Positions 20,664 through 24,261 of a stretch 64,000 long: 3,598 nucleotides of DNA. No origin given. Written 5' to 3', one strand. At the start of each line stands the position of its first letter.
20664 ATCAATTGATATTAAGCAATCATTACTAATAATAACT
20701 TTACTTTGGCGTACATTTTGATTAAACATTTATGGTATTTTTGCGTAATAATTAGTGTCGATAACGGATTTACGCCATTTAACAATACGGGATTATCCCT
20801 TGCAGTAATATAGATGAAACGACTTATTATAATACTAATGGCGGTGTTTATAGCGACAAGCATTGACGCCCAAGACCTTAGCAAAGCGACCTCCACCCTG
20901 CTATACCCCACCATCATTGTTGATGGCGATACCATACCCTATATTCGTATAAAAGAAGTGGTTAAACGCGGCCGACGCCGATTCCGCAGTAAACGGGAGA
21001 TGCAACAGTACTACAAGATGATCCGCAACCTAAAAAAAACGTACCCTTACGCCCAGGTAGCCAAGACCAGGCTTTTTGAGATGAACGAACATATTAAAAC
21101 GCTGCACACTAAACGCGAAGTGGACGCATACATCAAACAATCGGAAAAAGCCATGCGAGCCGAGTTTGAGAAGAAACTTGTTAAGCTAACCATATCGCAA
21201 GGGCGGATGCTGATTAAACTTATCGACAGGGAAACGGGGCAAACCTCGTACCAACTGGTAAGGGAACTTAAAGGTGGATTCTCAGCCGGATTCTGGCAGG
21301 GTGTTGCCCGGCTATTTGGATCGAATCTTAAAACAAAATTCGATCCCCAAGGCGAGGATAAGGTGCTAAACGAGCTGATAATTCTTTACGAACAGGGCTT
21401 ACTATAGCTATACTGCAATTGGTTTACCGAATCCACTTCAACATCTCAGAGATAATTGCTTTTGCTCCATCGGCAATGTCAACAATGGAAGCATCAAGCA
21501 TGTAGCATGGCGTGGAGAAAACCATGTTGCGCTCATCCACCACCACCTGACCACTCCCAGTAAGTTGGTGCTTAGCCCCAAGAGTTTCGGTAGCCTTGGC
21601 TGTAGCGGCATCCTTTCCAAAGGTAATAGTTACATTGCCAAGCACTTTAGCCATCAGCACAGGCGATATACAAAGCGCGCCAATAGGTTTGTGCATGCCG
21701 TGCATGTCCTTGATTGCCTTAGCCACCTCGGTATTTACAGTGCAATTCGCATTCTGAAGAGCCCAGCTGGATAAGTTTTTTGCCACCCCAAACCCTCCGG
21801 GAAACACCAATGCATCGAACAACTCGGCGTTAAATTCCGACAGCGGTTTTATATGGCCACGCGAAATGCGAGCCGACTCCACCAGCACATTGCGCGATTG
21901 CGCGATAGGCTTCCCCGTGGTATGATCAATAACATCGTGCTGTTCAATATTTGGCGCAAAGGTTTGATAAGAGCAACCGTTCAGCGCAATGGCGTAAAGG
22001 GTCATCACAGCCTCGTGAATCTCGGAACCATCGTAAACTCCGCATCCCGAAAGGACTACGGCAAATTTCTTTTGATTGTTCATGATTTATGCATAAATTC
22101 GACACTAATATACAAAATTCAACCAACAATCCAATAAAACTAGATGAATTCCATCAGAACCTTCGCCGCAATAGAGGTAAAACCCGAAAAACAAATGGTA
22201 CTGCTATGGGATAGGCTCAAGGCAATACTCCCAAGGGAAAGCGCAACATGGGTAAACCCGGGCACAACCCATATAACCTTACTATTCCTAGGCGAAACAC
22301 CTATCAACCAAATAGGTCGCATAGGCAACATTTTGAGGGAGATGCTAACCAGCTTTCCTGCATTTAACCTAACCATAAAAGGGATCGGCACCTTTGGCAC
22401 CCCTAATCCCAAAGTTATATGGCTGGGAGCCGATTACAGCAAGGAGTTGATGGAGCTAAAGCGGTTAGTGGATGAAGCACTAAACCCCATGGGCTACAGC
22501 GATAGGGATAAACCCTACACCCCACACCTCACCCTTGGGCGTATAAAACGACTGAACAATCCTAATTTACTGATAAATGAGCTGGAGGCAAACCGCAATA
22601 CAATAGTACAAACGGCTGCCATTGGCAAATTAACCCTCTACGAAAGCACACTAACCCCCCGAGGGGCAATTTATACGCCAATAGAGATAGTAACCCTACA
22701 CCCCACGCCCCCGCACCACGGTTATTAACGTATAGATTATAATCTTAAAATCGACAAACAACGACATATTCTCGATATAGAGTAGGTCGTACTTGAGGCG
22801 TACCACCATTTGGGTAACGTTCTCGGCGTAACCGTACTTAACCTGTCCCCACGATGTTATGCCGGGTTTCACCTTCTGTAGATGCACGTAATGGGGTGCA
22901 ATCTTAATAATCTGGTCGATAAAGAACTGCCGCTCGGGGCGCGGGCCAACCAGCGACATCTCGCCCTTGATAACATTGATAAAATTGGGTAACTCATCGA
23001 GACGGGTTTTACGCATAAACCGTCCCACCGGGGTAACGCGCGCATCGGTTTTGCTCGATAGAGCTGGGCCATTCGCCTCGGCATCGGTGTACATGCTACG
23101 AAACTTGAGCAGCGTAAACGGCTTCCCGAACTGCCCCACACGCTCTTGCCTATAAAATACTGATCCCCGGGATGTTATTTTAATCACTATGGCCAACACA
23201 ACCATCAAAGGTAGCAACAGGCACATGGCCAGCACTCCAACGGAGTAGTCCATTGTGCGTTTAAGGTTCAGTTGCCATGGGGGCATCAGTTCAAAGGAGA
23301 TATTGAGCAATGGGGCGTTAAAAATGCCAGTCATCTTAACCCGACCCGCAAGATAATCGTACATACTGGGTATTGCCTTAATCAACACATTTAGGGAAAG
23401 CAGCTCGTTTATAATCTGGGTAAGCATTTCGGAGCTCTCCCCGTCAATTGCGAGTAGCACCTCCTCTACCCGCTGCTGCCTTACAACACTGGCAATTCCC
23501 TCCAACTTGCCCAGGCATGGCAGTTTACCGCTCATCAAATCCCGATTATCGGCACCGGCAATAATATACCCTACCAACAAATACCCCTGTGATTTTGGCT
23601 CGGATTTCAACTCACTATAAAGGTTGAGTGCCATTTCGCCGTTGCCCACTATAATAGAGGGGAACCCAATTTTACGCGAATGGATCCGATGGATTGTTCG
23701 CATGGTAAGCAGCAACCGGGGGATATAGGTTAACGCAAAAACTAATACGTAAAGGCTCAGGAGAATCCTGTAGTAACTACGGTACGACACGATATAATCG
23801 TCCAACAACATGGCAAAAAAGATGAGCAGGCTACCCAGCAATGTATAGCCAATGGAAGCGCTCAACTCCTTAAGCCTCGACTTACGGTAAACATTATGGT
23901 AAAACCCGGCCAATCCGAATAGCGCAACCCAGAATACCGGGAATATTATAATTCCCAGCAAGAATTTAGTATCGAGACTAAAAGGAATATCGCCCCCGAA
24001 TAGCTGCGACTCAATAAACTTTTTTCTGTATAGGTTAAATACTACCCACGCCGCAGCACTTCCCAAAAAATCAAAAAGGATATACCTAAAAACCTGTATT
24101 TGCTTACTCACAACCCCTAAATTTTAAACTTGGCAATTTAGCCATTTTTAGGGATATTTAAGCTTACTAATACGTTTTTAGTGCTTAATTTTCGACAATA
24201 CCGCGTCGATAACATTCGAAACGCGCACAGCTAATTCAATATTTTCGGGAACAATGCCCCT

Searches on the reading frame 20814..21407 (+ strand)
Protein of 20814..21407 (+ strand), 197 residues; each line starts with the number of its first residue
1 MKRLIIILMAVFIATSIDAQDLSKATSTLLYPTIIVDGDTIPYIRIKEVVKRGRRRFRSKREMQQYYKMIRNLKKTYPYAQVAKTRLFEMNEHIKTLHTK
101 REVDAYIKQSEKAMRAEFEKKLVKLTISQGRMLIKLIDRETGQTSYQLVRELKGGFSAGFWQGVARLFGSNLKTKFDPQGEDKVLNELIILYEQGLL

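Call 47: search_protein_families(library=pfam, proteins=[window:20814-21407:+], max_evalue=0.00001)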
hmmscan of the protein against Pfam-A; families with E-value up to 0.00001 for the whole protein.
window:20814-21407:+ (197 aa): 1 family
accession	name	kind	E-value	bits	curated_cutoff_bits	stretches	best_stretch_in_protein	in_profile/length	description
PF14127.11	DUF4294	-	4.3e-54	183.1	27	1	39-189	1-153/155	Domain of unknown function (DUF4294)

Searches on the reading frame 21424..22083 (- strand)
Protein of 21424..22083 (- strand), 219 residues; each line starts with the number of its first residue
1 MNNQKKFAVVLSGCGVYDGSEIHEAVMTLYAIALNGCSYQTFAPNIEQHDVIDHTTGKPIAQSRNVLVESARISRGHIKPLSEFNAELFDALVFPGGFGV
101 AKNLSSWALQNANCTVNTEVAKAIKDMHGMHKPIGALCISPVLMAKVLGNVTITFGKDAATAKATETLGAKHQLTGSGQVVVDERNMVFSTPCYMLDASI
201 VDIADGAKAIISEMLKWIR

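Call 47: search_protein_families(library=pfam, proteins=[window:21424-22083:-], max_evalue=0.00001)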
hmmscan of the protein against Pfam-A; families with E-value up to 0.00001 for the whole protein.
window:21424-22083:- (219 aa): 1 family
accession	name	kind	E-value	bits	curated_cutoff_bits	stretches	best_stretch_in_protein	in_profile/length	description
PF01965.30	DJ-1_PfpI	-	2.7e-06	27.8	26.6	1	18-185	9-145/165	DJ-1/PfpI family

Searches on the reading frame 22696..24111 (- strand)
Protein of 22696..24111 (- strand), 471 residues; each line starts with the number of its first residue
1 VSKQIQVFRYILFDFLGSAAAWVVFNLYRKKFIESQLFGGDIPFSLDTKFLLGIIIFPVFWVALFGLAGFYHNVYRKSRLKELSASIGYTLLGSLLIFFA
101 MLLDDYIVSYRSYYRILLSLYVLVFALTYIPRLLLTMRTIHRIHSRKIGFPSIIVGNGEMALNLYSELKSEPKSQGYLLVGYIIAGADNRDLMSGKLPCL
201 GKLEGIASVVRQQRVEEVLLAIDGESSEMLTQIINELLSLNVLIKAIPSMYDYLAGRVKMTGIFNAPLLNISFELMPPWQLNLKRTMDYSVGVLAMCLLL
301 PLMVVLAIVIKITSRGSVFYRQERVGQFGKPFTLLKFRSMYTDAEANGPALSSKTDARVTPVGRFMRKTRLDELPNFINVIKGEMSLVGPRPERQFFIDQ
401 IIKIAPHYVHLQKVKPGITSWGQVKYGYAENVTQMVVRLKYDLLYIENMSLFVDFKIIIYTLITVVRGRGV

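Call 47: search_protein_families(library=pfam, proteins=[window:22696-24111:-], max_evalue=0.00001)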
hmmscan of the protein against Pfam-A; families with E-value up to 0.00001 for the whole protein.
window:22696-24111:- (471 aa): 2 families
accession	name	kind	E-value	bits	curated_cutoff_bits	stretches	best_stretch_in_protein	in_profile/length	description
PF02397.22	Bac_transf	-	9.9e-64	214.6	27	1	284-466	1-178/179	Bacterial sugar transferase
PF13727.12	CoA_binding_3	-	2.1e-15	57.6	25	1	73-248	4-175/175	CoA-binding domain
